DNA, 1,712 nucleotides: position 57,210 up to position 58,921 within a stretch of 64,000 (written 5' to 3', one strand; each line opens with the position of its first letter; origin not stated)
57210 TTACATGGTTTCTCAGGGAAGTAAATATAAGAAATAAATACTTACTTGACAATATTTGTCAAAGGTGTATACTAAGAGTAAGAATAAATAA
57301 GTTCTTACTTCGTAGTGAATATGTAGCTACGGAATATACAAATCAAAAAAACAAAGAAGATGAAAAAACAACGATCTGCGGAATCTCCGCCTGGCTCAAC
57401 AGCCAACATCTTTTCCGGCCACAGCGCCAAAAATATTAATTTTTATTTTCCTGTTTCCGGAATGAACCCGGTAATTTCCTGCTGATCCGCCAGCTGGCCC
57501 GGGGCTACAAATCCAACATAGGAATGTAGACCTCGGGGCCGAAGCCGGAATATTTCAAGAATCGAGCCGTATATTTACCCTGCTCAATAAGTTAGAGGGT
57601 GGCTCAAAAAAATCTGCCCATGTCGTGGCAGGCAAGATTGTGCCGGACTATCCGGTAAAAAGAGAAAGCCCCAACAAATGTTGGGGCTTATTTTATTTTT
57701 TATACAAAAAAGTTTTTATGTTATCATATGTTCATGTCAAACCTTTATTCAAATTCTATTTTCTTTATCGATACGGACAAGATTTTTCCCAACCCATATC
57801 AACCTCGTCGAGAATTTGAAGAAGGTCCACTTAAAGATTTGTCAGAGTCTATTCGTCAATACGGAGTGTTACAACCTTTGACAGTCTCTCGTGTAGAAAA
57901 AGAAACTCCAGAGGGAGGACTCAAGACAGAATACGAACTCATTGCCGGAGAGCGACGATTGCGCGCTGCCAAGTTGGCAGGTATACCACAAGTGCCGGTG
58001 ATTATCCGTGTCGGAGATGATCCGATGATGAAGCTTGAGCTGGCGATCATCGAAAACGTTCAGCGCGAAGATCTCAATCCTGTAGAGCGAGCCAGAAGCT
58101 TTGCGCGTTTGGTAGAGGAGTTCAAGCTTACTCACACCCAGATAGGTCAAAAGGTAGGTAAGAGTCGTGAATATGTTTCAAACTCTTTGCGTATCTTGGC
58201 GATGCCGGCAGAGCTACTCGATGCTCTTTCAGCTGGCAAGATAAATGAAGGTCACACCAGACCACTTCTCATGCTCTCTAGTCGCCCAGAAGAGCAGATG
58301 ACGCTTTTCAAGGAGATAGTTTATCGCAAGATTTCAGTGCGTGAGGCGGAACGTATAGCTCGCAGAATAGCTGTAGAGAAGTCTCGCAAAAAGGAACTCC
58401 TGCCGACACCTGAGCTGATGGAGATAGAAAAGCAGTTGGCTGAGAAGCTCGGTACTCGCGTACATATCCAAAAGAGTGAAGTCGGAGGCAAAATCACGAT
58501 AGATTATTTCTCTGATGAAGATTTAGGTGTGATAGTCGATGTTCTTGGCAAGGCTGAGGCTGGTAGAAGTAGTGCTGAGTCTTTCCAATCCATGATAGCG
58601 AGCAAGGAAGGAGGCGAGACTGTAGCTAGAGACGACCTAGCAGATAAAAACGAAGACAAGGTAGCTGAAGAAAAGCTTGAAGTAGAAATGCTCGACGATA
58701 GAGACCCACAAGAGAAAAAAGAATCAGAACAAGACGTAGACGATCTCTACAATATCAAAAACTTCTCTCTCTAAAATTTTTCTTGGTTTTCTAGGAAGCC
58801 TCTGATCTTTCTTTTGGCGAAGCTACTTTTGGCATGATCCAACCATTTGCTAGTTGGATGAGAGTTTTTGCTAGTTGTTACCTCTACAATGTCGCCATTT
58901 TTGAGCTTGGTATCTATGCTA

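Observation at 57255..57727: GC-rich (~50%+) ORF-poor segment between tRNA-Leu and parB with its own promoter and terminator: structured ncRNA, riboregulatory leader, or decayed foreign fragment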

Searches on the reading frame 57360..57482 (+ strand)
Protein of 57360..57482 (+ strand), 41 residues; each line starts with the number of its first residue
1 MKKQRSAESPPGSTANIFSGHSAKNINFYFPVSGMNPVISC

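Call 32: find_homologous_proteins(query=window:57360-57482:+, max_evalue=10)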
Query seq(41 aa): no candidate shares three 5-residue words with the query. No homologue found.

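Call 62: search_protein_representatives(protein=window:57360-57482:+)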
Query: 41 residues. Proteins with E-value up to 0.001 (for the whole library): 0; up to 1e-10: 0; up to 1e-30: 0. The best 0 are listed.

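Call 67: search_protein_families(library=pfam, max_evalue=10, proteins=[window:57360-57482:+])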
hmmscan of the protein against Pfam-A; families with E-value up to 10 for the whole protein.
seq(41 aa): 0 families

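Call 68: search_protein_families(library=ncbifam, max_evalue=10, proteins=[window:57360-57482:+])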
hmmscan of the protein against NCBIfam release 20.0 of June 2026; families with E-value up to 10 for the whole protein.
seq(41 aa): 0 families
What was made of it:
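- The peptide has no homologue or domain (calls 32, 62, 67, 68).
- Tried and rejected: The word-indexed search (call 32), full phmmer against 1.84 billion representatives (call 62), Pfam and NCBIfam for ten homologous peptides (calls 67, 68) all found nothing.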

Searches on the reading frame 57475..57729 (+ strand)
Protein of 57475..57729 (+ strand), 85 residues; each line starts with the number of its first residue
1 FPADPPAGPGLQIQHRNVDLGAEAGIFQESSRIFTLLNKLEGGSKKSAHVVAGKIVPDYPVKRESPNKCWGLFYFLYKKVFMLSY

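Call 80: find_homologous_proteins(query=window:57475-57729:+, max_evalue=10)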
Query seq(85 aa): no candidate shares three 5-residue words with the query. No homologue found.

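Call 82: search_protein_families(library=pfam, max_evalue=10, proteins=[window:57475-57729:+])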
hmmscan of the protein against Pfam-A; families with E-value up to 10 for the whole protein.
seq(85 aa): 0 families
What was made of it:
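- Checked: It has no hit in the 5.8-billion-protein search or in Pfam (calls 80, 82).
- Tried and rejected: No hit (calls 80, 82).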

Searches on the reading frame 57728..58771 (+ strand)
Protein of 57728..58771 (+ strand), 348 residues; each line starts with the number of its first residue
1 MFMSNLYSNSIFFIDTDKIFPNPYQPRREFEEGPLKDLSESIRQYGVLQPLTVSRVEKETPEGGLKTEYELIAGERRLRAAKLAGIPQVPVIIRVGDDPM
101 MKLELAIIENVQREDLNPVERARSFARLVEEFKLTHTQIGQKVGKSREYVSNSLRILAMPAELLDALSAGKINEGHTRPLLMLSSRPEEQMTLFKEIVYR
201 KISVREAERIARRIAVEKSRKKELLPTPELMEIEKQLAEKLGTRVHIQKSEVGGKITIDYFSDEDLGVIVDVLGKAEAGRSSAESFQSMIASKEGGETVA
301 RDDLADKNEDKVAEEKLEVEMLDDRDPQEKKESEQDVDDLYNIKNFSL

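Call 13: find_related_loci(query=window:57728-58771:+, collection=genome_contigs, flank=3000)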
Query window:57728-58771:+ (348 aa) in genome_contigs; peptide patterns used: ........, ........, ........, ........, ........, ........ (x = any residue, [..] = any of these).
205 stretches matched a pattern; 128 encode a relative of the query (tblastn E <= 1e-3); the best 80 are kept; 80 distinct loci.
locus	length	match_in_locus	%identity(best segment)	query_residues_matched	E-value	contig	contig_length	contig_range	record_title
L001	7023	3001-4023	92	3-348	0e+0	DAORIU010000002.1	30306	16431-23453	MAG TPA_asm: Candidatus Paceibacterota bacterium isolate AMR_MDS_5569 NODE_231_length_30306_cov_7.787148, whole genome s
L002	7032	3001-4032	87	3-348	0e+0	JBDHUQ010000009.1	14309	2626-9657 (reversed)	MAG: Candidatus Paceibacteria bacterium isolate AS-MESO-OLR.234 NODE_14075_length_14309_cov_4.643971, whole genome shotg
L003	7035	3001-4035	85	1-348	0e+0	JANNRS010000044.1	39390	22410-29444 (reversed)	MAG: Candidatus Paceibacterota bacterium isolate SOY_31_metabat_326 SOY_31_k141_242488, whole genome shotgun sequence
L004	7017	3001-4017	79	1-348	0e+0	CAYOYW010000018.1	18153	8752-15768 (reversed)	MAG TPA_asm: uncultured Candidatus Saccharibacteria bacterium isolate SRP257259_co1_256 genome assembly, contig: NODE_37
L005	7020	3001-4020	81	3-348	0e+0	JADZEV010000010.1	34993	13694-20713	MAG: Candidatus Nomurabacteria bacterium isolate SJ839 c_000000374314, whole genome shotgun sequence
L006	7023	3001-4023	80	1-347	3e-176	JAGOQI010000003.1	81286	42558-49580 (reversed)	MAG: Candidatus Paceibacterota bacterium isolate Gw_Bodden_bin_186 Gw_Bodden_353_length_81286_cov_8.148067, whole genome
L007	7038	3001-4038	72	1-348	7e-165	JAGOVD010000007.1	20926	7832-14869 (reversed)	MAG: Candidatus Paceibacterota bacterium isolate Gw_Eff_bin_539 Gw_Eff_5248_length_20926_cov_7.802779, whole genome shot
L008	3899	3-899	84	40-348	1e-166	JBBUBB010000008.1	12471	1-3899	MAG: Patescibacteria group bacterium isolate H41-bin031_1 H41_bin031_1_000000000008, whole genome shotgun sequence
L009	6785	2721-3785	72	1-348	4e-164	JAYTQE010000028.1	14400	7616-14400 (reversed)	MAG: Candidatus Paceibacterota bacterium isolate GFS_455 GFS_455_27, whole genome shotgun sequence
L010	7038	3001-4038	82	1-348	0e+0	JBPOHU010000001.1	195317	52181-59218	MAG: Candidatus Nomurabacteria bacterium isolate MAG_26 c_000000384644, whole genome shotgun sequence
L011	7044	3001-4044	73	3-348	3e-163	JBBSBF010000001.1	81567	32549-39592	MAG: Candidatus Paceibacteria bacterium isolate La6_metabat2.104 La6_metabat2.104_K_600969_L_81567_cov_11.0000, whole ge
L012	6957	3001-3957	69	1-348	2e-153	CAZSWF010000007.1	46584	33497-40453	MAG TPA_asm: uncultured Candidatus Saccharibacteria bacterium isolate SRP286056_co3_87 genome assembly, contig: NODE_416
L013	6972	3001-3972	68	3-348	3e-153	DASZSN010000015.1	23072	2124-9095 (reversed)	MAG TPA_asm: Candidatus Paceibacterota bacterium isolate SMAG_U6051 k141_719380, whole genome shotgun sequence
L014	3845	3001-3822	80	1-274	4e-149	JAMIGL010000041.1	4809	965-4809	MAG: Candidatus Paceibacterota bacterium isolate UR_AS_metabat.84 k201_1617814, whole genome shotgun sequence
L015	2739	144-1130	68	3-348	2e-153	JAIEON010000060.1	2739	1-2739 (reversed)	MAG: Patescibacteria group bacterium isolate co.spades.DASTOOL.1kb_105 c_000000344673, whole genome shotgun sequence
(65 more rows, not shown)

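Call 22: find_related_loci(query=window:57728-58771:+, collection=metagenome_contigs, flank=2000)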
Query window:57728-58771:+ (348 aa) in metagenome_contigs; peptide patterns used: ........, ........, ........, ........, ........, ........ (x = any residue, [..] = any of these).
256 stretches matched a pattern; 130 encode a relative of the query (tblastn E <= 1e-3); the best 80 are kept; 80 distinct loci.
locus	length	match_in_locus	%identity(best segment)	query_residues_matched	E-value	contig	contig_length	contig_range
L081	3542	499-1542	100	1-348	0e+0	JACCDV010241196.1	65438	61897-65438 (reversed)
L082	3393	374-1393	95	1-348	0e+0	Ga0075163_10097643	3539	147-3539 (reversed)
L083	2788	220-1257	87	1-348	0e+0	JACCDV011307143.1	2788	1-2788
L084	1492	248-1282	82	3-348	0e+0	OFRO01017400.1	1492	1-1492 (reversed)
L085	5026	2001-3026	80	1-348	0e+0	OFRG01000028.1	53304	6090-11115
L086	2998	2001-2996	81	3-335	0e+0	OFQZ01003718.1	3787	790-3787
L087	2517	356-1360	74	3-348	3e-176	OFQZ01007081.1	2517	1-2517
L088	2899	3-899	84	40-348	3e-169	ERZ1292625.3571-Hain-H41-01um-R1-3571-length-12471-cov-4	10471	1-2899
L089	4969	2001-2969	71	3-348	2e-155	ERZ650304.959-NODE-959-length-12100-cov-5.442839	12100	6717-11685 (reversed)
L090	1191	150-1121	70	3-348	2e-169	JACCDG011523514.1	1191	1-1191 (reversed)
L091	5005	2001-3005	71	1-348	3e-152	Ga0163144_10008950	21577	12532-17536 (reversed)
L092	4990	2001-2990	68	3-348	2e-152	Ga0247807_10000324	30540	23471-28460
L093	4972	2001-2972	69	3-348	5e-152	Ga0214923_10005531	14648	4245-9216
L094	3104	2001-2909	75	49-348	2e-146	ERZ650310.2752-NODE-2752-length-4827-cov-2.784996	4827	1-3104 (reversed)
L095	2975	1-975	68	8-348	2e-145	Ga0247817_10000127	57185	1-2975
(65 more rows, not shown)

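Call 30: find_encoding_contigs(protein=window:57728-58771:+, flank=1500, max_places=10)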
Protein window:57728-58771:+ (348 aa): no gene with exactly this product is on record in the collection.
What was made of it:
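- Tried and rejected: Not on record (call 30).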

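Call 33: find_homologous_proteins(query=window:57728-58771:+, max_evalue=1e-100)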
Query window:57728-58771:+ (348 aa): 4791 proteins with E <= 1e-100 among 8000 candidates; the best 120 are listed.
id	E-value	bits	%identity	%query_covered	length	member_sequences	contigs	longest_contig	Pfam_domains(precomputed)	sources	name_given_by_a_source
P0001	1.1e-200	683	95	100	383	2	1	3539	PF17762.9,PF23552.3,PF02195.27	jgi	-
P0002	2.7e-196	669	92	99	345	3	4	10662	PF17762.9,PF23552.3,PF02195.27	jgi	jgi:ParB family chromosome partitioning protein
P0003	1.5e-182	624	86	100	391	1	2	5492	PF17762.9,PF23552.3,PF02195.27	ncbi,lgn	-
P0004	3.2e-182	623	86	99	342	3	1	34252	PF17762.9,PF23552.3,PF02195.27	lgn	-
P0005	3.3e-182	623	86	99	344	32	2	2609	PF17762.9,PF23552.3,PF02195.27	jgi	jgi:ParB family chromosome partitioning protein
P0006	1.6e-179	614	86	99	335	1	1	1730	PF17762.9,PF23552.3,PF02195.27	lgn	-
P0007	1.9e-178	610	85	99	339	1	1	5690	PF17762.9,PF23552.3,PF02195.27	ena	-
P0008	2.1e-177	607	85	99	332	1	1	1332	PF17762.9,PF23552.3,PF02195.27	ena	-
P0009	1.5e-173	594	82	99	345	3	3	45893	PF17762.9,PF23552.3,PF02195.27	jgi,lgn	jgi:ParB family chromosome partitioning protein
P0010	3.4e-173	593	82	99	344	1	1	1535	PF17762.9,PF23552.3,PF02195.27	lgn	-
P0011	4.2e-173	593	82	99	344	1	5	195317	PF17762.9,PF23552.3,PF02195.27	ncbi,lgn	-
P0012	7.1e-173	592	82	99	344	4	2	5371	PF17762.9,PF23552.3,PF02195.27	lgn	-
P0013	7.2e-173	592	82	99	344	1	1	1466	PF17762.9,PF23552.3,PF02195.27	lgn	-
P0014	1.1e-171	588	80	99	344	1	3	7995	PF17762.9,PF23552.3,PF02195.27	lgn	-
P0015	2.5e-170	584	79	99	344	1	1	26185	PF17762.9,PF23552.3,PF02195.27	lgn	-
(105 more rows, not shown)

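Call 34: find_encoding_contigs(protein=P0002, flank=1200, max_places=6)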
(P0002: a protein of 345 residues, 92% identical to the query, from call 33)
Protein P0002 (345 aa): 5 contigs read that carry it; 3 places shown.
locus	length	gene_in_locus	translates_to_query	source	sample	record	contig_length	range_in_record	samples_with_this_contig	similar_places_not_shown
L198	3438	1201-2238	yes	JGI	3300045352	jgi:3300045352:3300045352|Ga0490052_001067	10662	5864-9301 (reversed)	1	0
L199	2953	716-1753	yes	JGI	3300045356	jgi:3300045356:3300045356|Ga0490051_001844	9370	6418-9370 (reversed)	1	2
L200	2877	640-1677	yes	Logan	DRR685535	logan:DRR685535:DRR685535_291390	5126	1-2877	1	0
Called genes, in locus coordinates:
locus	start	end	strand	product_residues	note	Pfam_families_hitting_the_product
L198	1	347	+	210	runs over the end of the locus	PF01706:FliG_C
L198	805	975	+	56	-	-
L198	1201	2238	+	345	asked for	PF02195:ParB_N, PF17762:HTH_ParB, PF23552:ParB_C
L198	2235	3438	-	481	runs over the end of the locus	PF13328:HD_4, PF01966:HD, PF04607:RelA_SpoT, PF02824:TGS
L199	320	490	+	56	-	-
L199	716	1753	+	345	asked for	PF02195:ParB_N, PF17762:HTH_ParB, PF23552:ParB_C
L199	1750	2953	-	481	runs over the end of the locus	PF13328:HD_4, PF01966:HD, PF04607:RelA_SpoT, PF02824:TGS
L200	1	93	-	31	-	?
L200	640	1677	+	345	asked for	PF02195:ParB_N, PF17762:HTH_ParB, PF23552:ParB_C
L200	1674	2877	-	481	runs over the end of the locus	PF13328:HD_4, PF01966:HD, PF04607:RelA_SpoT, PF02824:TGS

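Call 35: find_encoding_contigs(protein=P0004, flank=1200, max_places=4)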
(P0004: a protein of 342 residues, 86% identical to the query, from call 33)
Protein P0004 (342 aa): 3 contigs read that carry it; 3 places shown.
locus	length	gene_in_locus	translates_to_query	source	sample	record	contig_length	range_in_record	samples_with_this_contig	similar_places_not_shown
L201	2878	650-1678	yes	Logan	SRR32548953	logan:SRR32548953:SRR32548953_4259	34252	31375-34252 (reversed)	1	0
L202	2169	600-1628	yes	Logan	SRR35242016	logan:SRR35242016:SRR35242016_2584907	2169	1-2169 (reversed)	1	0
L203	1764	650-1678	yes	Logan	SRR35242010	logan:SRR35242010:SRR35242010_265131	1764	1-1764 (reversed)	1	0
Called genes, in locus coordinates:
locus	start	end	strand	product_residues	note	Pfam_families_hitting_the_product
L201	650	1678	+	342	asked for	PF02195:ParB_N, PF17762:HTH_ParB, PF23552:ParB_C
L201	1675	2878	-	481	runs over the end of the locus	PF13328:HD_4, PF01966:HD, PF04607:RelA_SpoT, PF02824:TGS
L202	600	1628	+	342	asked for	PF02195:ParB_N, PF17762:HTH_ParB, PF23552:ParB_C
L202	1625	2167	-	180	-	?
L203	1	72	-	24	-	?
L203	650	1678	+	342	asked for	PF02195:ParB_N, PF17762:HTH_ParB, PF23552:ParB_C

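Call 36: find_encoding_contigs(protein=P0003, flank=1200, max_places=4)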
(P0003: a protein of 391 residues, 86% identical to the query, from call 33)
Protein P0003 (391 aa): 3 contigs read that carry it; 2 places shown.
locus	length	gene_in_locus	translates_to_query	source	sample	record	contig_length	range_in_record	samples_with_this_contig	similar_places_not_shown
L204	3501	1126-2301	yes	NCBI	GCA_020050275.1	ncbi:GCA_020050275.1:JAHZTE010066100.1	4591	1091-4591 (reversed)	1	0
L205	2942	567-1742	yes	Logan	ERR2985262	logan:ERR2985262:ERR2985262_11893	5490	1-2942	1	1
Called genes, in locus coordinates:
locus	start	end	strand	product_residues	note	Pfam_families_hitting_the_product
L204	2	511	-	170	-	?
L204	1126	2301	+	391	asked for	PF02195:ParB_N, PF17762:HTH_ParB, PF23552:ParB_C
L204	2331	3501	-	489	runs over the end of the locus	PF13328:HD_4, PF01966:HD, PF04607:RelA_SpoT, PF02824:TGS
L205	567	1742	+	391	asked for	PF02195:ParB_N, PF17762:HTH_ParB, PF23552:ParB_C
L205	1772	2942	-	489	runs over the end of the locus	PF13328:HD_4, PF01966:HD, PF04607:RelA_SpoT, PF02824:TGS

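Call 37: find_encoding_contigs(protein=P0007, flank=1200, max_places=4)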
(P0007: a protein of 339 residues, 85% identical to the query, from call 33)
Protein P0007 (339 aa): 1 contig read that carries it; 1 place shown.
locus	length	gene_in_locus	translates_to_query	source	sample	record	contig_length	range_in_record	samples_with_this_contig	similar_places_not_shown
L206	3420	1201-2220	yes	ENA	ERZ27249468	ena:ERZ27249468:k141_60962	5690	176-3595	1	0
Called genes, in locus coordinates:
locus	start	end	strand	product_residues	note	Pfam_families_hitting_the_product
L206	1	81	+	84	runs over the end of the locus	?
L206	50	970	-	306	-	PF01745:IPT, PF13671:AAA_33 (faint), PF01715:IPPT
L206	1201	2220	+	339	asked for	PF02195:ParB_N, PF17762:HTH_ParB, PF23552:ParB_C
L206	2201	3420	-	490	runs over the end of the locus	PF13328:HD_4, PF01966:HD, PF04607:RelA_SpoT, PF02824:TGS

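Call 41: find_encoding_contigs(protein=P0005, flank=1000, max_places=6)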
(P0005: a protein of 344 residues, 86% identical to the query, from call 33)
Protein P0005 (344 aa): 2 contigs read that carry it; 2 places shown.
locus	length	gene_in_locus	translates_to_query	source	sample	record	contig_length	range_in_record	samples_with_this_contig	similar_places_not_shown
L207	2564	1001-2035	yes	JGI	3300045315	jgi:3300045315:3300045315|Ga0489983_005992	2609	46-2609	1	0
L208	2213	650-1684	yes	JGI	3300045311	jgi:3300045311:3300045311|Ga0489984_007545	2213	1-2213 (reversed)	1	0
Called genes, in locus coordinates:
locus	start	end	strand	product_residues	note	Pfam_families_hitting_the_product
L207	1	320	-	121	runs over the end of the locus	?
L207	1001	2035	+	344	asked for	PF02195:ParB_N, PF17762:HTH_ParB, PF23552:ParB_C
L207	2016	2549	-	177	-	PF04607:RelA_SpoT (weak), PF02824:TGS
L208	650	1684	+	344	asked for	PF02195:ParB_N, PF17762:HTH_ParB, PF23552:ParB_C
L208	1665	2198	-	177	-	PF04607:RelA_SpoT (weak), PF02824:TGS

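Call 42: find_encoding_contigs(protein=P0009, flank=1000, max_places=6)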
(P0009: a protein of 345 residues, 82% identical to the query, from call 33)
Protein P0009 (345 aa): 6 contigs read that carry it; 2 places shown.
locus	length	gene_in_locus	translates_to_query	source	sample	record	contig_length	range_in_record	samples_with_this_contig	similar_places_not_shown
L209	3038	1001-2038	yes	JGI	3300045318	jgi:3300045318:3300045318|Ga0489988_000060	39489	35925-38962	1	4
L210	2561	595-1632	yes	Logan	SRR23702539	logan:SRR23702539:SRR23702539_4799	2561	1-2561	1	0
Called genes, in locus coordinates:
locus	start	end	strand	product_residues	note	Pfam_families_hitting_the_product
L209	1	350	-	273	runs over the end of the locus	PF01745:IPT, PF13238:AAA_18 (faint), PF13671:AAA_33 (faint), PF01715:IPPT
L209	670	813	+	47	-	-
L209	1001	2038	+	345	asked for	PF02195:ParB_N, PF17762:HTH_ParB, PF23552:ParB_C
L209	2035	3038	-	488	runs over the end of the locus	PF13328:HD_4, PF01966:HD, PF04607:RelA_SpoT, PF02824:TGS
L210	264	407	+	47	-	-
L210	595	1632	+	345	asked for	PF02195:ParB_N, PF17762:HTH_ParB, PF23552:ParB_C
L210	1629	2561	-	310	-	?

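Call 43: find_encoding_contigs(protein=P0012, flank=1000, max_places=6)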
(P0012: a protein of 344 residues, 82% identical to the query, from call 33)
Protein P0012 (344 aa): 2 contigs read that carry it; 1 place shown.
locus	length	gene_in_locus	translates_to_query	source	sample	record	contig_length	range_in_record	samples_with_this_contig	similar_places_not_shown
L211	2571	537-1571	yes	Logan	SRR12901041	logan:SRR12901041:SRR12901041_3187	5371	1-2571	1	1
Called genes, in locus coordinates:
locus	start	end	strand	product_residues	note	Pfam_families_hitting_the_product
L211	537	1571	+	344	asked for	PF02195:ParB_N, PF17762:HTH_ParB, PF23552:ParB_C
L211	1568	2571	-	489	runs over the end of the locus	PF13328:HD_4, PF01966:HD, PF04607:RelA_SpoT, PF02824:TGS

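Call 44: find_encoding_contigs(protein=P0014, flank=1000, max_places=6)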
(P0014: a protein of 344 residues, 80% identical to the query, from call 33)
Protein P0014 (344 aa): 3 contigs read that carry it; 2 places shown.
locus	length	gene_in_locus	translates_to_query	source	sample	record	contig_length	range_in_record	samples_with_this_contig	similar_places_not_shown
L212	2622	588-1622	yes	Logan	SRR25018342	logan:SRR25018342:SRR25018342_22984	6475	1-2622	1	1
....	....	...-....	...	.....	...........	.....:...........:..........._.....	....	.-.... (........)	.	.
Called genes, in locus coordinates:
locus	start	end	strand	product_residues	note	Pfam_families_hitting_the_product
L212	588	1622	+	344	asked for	PF02195:ParB_N, PF17762:HTH_ParB, PF23552:ParB_C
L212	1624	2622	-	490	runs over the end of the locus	PF13328:HD_4, PF01966:HD, PF04607:RelA_SpoT, PF02824:TGS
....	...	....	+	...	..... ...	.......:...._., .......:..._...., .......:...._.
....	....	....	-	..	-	?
